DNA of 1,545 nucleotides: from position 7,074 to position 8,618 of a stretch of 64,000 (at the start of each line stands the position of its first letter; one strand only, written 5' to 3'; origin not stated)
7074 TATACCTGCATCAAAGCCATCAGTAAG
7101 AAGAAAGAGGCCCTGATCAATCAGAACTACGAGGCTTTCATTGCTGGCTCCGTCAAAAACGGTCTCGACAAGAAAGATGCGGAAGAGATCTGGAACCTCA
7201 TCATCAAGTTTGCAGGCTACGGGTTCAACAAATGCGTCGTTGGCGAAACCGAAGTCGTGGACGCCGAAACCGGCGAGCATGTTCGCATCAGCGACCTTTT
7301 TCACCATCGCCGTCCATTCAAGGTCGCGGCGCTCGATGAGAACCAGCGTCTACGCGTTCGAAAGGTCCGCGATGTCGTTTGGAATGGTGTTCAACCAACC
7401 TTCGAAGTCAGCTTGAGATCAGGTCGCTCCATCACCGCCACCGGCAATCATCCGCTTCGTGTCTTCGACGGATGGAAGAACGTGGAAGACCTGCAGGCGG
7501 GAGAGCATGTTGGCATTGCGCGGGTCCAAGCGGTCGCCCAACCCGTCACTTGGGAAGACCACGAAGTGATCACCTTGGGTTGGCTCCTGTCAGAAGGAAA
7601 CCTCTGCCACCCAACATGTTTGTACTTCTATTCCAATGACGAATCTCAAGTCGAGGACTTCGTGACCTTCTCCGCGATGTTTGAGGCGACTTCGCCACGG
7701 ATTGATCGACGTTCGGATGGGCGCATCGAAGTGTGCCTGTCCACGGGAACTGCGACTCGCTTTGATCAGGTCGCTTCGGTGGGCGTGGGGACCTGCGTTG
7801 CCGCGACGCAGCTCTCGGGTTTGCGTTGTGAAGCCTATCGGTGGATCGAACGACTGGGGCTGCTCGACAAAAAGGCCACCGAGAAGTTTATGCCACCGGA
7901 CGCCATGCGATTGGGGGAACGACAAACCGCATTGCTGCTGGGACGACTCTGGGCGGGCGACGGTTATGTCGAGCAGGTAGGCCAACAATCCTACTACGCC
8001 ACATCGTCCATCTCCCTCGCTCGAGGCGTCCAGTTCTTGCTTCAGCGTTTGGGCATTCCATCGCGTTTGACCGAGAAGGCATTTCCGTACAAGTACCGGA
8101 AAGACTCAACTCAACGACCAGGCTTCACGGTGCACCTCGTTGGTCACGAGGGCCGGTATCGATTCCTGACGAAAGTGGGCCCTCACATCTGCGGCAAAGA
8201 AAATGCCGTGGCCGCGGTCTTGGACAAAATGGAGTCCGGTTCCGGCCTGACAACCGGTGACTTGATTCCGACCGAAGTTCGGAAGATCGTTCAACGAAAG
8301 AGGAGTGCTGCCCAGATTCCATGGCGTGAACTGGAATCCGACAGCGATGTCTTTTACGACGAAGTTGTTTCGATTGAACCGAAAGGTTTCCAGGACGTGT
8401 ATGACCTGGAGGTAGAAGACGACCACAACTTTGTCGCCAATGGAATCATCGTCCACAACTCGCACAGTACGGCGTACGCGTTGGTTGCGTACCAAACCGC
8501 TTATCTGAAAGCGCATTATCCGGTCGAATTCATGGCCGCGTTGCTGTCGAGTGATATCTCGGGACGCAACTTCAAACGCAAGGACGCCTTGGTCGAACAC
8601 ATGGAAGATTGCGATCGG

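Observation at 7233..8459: Full-length intein with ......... endonuclease splitting the DnaE GYGFNK|SHSTAYA motif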

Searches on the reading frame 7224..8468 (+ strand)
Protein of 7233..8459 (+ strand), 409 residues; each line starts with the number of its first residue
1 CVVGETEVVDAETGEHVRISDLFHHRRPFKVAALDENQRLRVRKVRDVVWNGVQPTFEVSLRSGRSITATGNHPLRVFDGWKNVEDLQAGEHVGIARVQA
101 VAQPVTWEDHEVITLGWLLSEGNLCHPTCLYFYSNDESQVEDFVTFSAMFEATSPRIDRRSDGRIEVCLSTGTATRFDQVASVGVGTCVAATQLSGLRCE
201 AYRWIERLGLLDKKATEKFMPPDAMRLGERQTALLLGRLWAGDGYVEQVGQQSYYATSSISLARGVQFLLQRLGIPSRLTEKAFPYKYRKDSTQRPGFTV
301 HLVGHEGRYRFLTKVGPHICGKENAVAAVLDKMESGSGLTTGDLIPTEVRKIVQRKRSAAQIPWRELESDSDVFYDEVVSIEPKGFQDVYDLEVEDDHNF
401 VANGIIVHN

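Call 3: search_protein_families(library=pfam, proteins=[window:7233-8459:+], max_evalue=0.1)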
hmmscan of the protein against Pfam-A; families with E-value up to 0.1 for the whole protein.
window:7233-8459:+ (409 aa): 2 families
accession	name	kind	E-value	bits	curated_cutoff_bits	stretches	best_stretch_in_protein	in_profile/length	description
PF14890.11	Intein_splicing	-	1.4e-25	90.3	35.8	1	12-409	5-155/155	Intein splicing domain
PF14528.11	LAGLIDADG_3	-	4.5e-12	46.5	22.5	1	233-316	4-82/82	LAGLIDADG-like domain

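Call 4: search_protein_families(library=ncbifam, proteins=[window:7233-8459:+], max_evalue=0.1)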
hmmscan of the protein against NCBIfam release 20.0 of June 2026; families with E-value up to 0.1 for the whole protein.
window:7233-8459:+ (409 aa): 17 families
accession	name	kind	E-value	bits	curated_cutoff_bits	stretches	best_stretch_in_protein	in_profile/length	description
NF005852.0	PRK07773.1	equivalog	3.1e-63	214.3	780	2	1-368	398-748/886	replicative DNA helicase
NF006207.0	PRK08332.1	equivalog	9.3e-15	52.9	2400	2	196-291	1065-1153/1684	vitamin B12-dependent ribonucleotide reductase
NF038098.1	GyrA_w_intein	exception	1.5e-14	53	1850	1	1-409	117-537/1232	intein-containing DNA gyrase subunit A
TIGR01445.1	intein_Nterm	domain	1.2e-10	42.2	24.5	1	1-77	1-83/83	intein N-terminal splicing region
TIGR01443.1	intein_Cterm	domain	2.3e-10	40.4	15.6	1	388-409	1-23/24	intein C-terminal splicing region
NF007072.0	PRK09519.1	equivalog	2.9e-10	39.1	1024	1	1-280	252-513/790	intein-containing recombinase RecA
NF038162.1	RtcB_rel_intein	exception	1e-07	30.3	1150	2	367-409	533-578/961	intein-containing RtcB family protein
NF011418.0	PRK14845.1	equivalog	3e-07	28.6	756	2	377-409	445-474/1049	translation initiation factor IF-2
NF003158.0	PRK04132.1-3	equivalog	6.3e-07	26.9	1750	2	1-95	648-743/1437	replication factor C small subunit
NF038136.1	rSAM_Rv_intein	exception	5.4e-06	25.5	700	1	1-93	76-166/574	intein-containing Rv2578c family radical SAM protein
NF003157.0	PRK04132.1-2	equivalog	2.3e-05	22.5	1103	0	200-283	236-315/864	replication factor C small subunit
NF003159.0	PRK04132.1-4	equivalog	5.4e-05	21.4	999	1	29-146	96-216/852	replication factor C small subunit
NF045703.1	rSAM_Tes_intein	exception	5.7e-05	21.1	1700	1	212-280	443-513/1040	tetraether lipid synthase Tes, intein-containing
NF011491.0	PRK14898.1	equivalog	0.00015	20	783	0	370-409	501-543/860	DNA-directed RNA polymerase subunit A''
NF011302.0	PRK14714.1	equivalog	0.00074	17.1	1791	1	25-94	977-1051/1350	DNA-directed DNA polymerase II large subunit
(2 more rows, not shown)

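Call 5: search_solved_structures(query=window:7233-8459:+, max_evalue=1, show_alignments=3)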
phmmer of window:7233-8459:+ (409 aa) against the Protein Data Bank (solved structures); distinct sequences matched with E-value up to 1: 43.
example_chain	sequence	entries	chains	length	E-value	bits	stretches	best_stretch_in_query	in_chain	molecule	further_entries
1mi8_A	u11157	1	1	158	2.8e-20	75.8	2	3-97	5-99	DnaB intein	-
4o1r_A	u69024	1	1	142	2.5e-19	72.6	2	3-97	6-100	Replicative DNA helicase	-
6frg_A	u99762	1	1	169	1.4e-18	70.1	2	3-97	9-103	Replicative DNA helicase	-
6frh_A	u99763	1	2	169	1.4e-18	70.1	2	3-97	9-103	Replicative DNA helicase,Replicative DNA helicase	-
6fre_A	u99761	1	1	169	3.5e-17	65.6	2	3-97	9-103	Replicative DNA helicase,Replicative DNA helicase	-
6rpq_A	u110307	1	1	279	1.5e-10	43.8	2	365-409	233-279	Ubiquitin-like protein SMT3,1108aa long hypothetical cell division control protein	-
3ifj_A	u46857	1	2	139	1.6e-09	40.3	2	1-99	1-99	Endonuclease PI-MtuI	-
3igd_A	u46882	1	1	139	1.8e-09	40.2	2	1-99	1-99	Endonuclease PI-MtuI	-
2in9_A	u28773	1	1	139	5.7e-09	38.5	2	1-99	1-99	Endonuclease PI-MtuI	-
2in0_A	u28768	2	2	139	6.8e-09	38.3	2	1-99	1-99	Endonuclease PI-MtuI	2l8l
5k08_A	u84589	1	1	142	3.2e-08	36.1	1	1-99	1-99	RecA mini intein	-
5i0a_A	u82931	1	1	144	3.4e-08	36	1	1-99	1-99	Intein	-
2imz_A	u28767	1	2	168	4.9e-08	35.5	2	1-95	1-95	Endonuclease PI-MtuI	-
2in8_A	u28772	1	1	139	6.9e-08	35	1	1-99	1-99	Endonuclease PI-MtuI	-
7cfv_A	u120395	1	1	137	7.2e-08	34.9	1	372-409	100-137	Spl DnaX mini-intein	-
4kl5_A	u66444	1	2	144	0.00028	23.1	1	5-82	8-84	DNA polymerase III, alpha subunit, Nucleic acid binding, OB-fold, tRNA/helicase-type chime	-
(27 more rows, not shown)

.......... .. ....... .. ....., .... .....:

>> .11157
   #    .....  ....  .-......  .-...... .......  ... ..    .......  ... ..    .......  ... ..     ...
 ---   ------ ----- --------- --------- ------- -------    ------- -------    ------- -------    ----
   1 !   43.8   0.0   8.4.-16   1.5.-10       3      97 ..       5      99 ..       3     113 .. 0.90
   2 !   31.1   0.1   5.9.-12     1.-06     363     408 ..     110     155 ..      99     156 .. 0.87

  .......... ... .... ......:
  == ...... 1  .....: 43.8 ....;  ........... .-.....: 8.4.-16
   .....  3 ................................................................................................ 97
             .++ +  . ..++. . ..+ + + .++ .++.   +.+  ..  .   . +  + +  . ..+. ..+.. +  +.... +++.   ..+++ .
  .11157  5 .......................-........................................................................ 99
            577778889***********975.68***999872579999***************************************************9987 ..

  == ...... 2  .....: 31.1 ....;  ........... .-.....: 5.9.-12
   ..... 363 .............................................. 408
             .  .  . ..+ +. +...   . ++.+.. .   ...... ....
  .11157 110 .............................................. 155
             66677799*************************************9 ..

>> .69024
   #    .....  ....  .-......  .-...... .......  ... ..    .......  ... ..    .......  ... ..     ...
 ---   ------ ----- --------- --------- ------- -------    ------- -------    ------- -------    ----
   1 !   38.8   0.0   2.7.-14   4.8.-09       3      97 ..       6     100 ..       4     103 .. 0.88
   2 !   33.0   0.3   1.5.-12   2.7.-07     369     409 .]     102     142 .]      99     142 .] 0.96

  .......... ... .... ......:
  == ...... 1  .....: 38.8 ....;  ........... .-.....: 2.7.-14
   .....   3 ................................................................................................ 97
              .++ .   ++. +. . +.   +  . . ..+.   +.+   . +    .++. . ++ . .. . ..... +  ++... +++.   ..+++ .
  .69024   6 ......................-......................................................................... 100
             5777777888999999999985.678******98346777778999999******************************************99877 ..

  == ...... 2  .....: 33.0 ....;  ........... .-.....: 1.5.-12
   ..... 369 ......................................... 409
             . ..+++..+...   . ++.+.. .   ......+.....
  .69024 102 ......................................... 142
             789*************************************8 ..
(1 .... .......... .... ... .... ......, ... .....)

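Call 6: find_homologous_proteins(query=window:7233-8459:+, max_evalue=0.00001)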
Query window:7233-8459:+ (409 aa): 10 proteins with E <= 0.00001 among 8000 candidates.
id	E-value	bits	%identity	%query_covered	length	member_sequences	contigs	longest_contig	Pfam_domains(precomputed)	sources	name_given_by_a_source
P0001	7.8e-96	340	45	100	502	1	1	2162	PF14528.12,PF14890.12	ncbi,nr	ncbi:MAG: DNA polymerase III alpha subunit, partial [Rhodothermales bacterium]|nr:DNA polymerase III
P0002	3.9e-84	301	49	73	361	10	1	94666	PF14528.12,PF14890.12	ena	-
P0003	3.7e-48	182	41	52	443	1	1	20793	PF14579.13,PF14528.12,PF14890.12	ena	-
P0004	3.2e-36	143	30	100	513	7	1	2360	PF03796.22,PF14528.12,PF14890.12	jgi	jgi:replicative DNA helicase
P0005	4.2e-27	113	32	49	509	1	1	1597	PF03796.22,PF14528.12,PF13481.13,PF14890.12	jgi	jgi:replicative DNA helicase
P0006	7.8e-25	106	31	71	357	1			PF17657.7,PF14890.12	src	-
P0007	6.5e-20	89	33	23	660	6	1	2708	PF03796.22,PF00772.27,PF13481.13,PF14890.12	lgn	-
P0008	2.6e-19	88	40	23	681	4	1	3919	PF03796.22,PF00772.27,PF13481.13,PF14890.12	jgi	jgi:replicative DNA helicase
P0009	6.5e-13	66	27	91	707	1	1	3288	PF06745.20,PF00154.28,PF21096.3,PF14890.12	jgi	jgi:recombination protein RecA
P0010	1.0e-12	66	24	91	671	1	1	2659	PF14528.12,PF00154.28,PF21096.3,PF14890.12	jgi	jgi:recombination protein RecA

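Call 22: search_protein_representatives(protein=window:7233-8459:+)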
Query: 409 residues. Proteins with E-value up to 0.001 (for the whole library): 7031; up to 1e-10: 2179; up to 1e-30: 213. The best 150 are listed.
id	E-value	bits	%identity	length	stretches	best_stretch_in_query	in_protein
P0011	4.7e-110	384.7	48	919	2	1-377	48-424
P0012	1.8e-108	379.4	49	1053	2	1-384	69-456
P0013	2.2e-108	379.1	47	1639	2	1-382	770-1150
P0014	1.0e-95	337.5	45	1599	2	1-378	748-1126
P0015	7.8e-92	324.6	46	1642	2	1-378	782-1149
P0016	2.5e-90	319.7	45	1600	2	1-377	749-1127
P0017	3.6e-89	315.9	44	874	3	1-377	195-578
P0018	1.8e-86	307.0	47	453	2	1-331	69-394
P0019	3.8e-81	289.4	39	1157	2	1-378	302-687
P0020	3.2e-80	286.4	40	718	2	1-375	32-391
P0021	5.6e-80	285.6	41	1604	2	1-377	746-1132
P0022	1.3e-79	284.5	42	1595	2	1-374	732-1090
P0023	1.6e-78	280.8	43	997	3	1-350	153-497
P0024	1.7e-77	277.4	41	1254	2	1-367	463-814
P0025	1.3e-76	274.5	38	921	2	1-380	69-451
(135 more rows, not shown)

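Call 45: find_related_loci(query=A1, collection=genome_contigs, flank=3000)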
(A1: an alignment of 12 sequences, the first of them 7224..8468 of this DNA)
Query A1 (415 aa) in genome_contigs; peptide patterns used: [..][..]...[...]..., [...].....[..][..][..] (x = any residue, [..] = any of these).
599 stretches matched a pattern (row limit reached: there are more); 579 encode a relative of the query (tblastn E <= 1e-3); the best 80 are kept; 80 distinct loci.
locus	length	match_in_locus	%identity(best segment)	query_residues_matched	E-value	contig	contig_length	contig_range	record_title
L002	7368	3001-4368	56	1-415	2e-170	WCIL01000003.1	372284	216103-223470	MAG: Phycisphaera sp. RhM NODE_28_length_372295_cov_6.377365, whole genome shotgun sequence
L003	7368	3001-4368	56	1-415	1e-172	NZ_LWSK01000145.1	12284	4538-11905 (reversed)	Rubripirellula obstinata strain CECT 8602 contig145, whole genome shotgun sequence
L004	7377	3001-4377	44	1-415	3e-118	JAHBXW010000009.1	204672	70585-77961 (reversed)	MAG: Planctomyces sp. isolate ACE_PLA29 PLA29_9, whole genome shotgun sequence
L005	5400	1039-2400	44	1-415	2e-118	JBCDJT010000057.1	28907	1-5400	MAG: Bacteroidota bacterium isolate P01_H01_bin.41 k141_2455174_length_28907_cov_19.6872, whole genome shotgun sequence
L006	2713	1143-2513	44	1-415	3e-123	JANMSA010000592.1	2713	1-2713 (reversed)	MAG: Acidobacteriota bacterium isolate SOY_29_metabat_72 SOY_29_k141_3405191, whole genome shotgun sequence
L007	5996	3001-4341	45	1-415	1e-116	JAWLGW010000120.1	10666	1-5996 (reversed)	MAG: Planctomycetota bacterium isolate 30dZY2.bin.140 NODE_7521_length_10666_cov_3.344279, whole genome shotgun sequence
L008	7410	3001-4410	43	1-415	5e-114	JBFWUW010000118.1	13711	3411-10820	MAG: Pirellulales bacterium isolate CA_2019_TPBF_8 NODE_19396_length_13711_cov_5.339075_TPBF, whole genome shotgun seque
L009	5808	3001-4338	44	1-415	1e-112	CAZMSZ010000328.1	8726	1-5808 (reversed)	MAG TPA_asm: uncultured Planctomycetota bacterium isolate SRP263527_co1_244 genome assembly, contig: NODE_7169_length_87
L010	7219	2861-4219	44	1-415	1e-112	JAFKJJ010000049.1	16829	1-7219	MAG: Planctomycetota bacterium isolate SCN18_26_2_15_R2_P_68_10 SCN18_26_2_15_R2_P_scaffold_1313, whole genome shotgun s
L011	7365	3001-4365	42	1-415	7e-111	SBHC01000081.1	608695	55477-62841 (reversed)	MAG: Deltaproteobacteria bacterium isolate M3003 scaffold_1_1, whole genome shotgun sequence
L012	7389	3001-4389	42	1-415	4e-111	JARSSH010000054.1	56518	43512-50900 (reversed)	MAG: Candidatus Competibacter sp. isolate SCELSE-2-Com NODE_693_length_56518_cov_171.555071, whole genome shotgun sequen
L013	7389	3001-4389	41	1-415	2e-110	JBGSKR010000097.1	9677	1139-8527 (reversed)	MAG: Mariniblastus sp. isolate JTS-AC186 k141_22144, whole genome shotgun sequence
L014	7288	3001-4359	44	1-415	8e-111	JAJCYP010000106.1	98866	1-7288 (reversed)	MAG: Bacteroidota bacterium isolate OFTM201 OFTM201_105, whole genome shotgun sequence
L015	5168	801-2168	43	1-415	4e-109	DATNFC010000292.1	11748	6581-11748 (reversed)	MAG TPA_asm: Candidatus Methylomirabilota bacterium isolate SMAG_U11284 k141_1201484, whole genome shotgun sequence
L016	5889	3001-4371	42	1-415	4e-109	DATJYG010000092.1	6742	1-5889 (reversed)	MAG TPA_asm: Polyangiaceae bacterium isolate SMAG_U15146 k141_21196, whole genome shotgun sequence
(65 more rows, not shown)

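Call 53: predict_structure(alignment_id=A1)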
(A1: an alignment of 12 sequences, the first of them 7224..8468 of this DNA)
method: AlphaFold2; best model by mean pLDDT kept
length: 415 residues; sequences in the alignment: 12
mean_pLDDT: 84.6   pTM: 0.83
mean pLDDT of the five models: 84.6, 83.8, 83.8, 83.3, 82.8
residues with pLDDT >= 90: 249; 70-90: 92; 50-70: 44; < 50: 30
segments of 3 or more residues with pLDDT < 50: 180-196, 340-346, 368-371
pLDDT, mean of each block of 10 residues (from residue 1): 85 88 92 90 90 94 94 94 91 91 82 98 91 92 97 94 91 72 42 52 93 92 93 96 93 85 95 91 82 69 87 93 94 75 48 59 57 75 96 90 93 66
secondary structure, 60 per line:
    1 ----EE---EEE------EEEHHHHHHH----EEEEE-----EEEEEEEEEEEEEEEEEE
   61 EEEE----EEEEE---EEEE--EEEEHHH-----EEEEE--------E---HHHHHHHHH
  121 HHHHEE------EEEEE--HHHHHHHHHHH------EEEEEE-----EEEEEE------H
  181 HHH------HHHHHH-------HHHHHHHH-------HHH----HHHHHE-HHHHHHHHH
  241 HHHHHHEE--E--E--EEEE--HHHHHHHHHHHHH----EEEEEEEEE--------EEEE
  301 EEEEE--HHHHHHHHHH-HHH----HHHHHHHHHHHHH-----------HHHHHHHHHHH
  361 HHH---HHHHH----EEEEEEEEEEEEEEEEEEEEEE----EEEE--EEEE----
elements in order: E10-12 E19-21 H22-28 E33-37 E43-64 E69-73 E77-80 E83-86 E95-99 H112-124 E133-137 H140-150 E157-162 E168-173 H180-183 H190-195 H203-210 H225-229 H232-246 E257-260 H263-275 E280-288 E297-305 H308-317 H326-338 H350-363 H367-371 E376-397 E402-405 E408-411

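Call 56: fold_search(model_id=the predicted structure, library=pdb)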
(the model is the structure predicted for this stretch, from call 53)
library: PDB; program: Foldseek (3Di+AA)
matches with E <= 10: 390; with E <= 0.001: 81
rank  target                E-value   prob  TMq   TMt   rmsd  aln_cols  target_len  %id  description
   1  7qsu                  9.8e-21  1.00  0.66  0.74   5.2       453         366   18  Crystal structure of homing endonuclease-associated TliVMA intein (C1A, d333-339) (released 2022-03-30)
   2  7qss                  6.9e-20  1.00  0.71  0.68   8.8       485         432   18  Crystal structure of homing endonuclease-associated TliVMA intein (C1A) (released 2022-03-30)
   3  7qst                  7.7e-18  1.00  0.61  0.70   5.9       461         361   17  Crystal structure of homing endonuclease-associated PhoVMA intein (C1A) (released 2022-03-30)
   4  1dq3                  8.7e-16  1.00  0.65  0.60   7.1       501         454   14  CRYSTAL STRUCTURE OF AN ARCHAEAL INTEIN-ENCODED HOMING ENDONUCLEASE PI-PFUI (released 2000-07-05)
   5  2cw7                  8.0e-13  1.00  0.65  0.51   8.3       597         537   14  Crystal structure of intein homing endonuclease II (released 2006-04-18)
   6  1ef0_A                4.5e-12  1.00  0.55  0.54   8.3       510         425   14  CRYSTAL STRUCTURE OF PI-SCEI MINIPRECURSOR (released 2000-06-07)
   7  1vde_B                1.1e-11  1.00  0.56  0.55   7.6       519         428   14  PI-SCEI, A HOMING ENDONUCLEASE WITH PROTEIN SPLICING ACTIVITY (released 1998-04-08)
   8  1jva_B                5.8e-11  1.00  0.53  0.52   9.0       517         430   12  CRYSTAL STRUCTURE OF THE VMA1-DERIVED ENDONUCLEASE BEARING THE N AND C EXTEIN PROPEPTIDES (released 2002-08-29)
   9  1um2_B                3.7e-10  1.00  0.57  0.57   6.9       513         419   14  Crystal Structure of the Vma1-Derived Endonuclease with the Ligated Extein Segment (released 2004-09-22)
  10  1lws_A                3.7e-10  1.00  0.54  0.53   7.5       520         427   14  Crystal structure of the intein homing endonuclease PI-SceI bound to its recognition sequence (released 2002-09-27)
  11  6frg                  4.6e-10  1.00  0.32  0.82   9.4       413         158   14  Crystal structure of G-1F mutant of Ssp DnaB Mini-Intein variant M86 (released 2019-01-30)
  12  1dfa                  5.7e-10  1.00  0.48  0.49  12.1       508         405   13  CRYSTAL STRUCTURE OF PI-SCEI IN C2 SPACE GROUP (released 1999-12-08)
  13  1jva_A                7.0e-10  1.00  0.55  0.54   8.1       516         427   13  CRYSTAL STRUCTURE OF THE VMA1-DERIVED ENDONUCLEASE BEARING THE N AND C EXTEIN PROPEPTIDES (released 2002-08-29)
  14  1lwt_A                9.8e-10  1.00  0.55  0.51   9.4       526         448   13  Crystal structure of the intein homing endonuclease PI-SceI bound to its substrate DNA (Ca2+ free) (released 2002-09-27)
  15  5i0a                  2.3e-08  1.00  0.23  0.66   0.9        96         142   26  RecA mini intein in complex with cisplatin (released 2016-09-21)
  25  1mi8                  9.8e-08  1.00  0.23  0.66   1.3        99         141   32  2.0 Angstrom crystal structure of a DnaB intein from Synechocystis sp. PCC 6803 (released 2003-08-19)
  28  4kl5_A                5.1e-06  1.00  0.22  0.60   3.0       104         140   24  Crystal structure of NpuDnaE intein (released 2013-09-04)
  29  4kl5_B                6.7e-06  1.00  0.22  0.61   2.3       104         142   24  Crystal structure of NpuDnaE intein (released 2013-09-04)
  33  1zde                  1.8e-05  1.00  0.23  0.56   1.8       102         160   20  1.95 Angstrom Crystal Structure of a dnaE Intein Precursor from Synechocystis Sp. Pcc 6803 (released 2006-01-24)
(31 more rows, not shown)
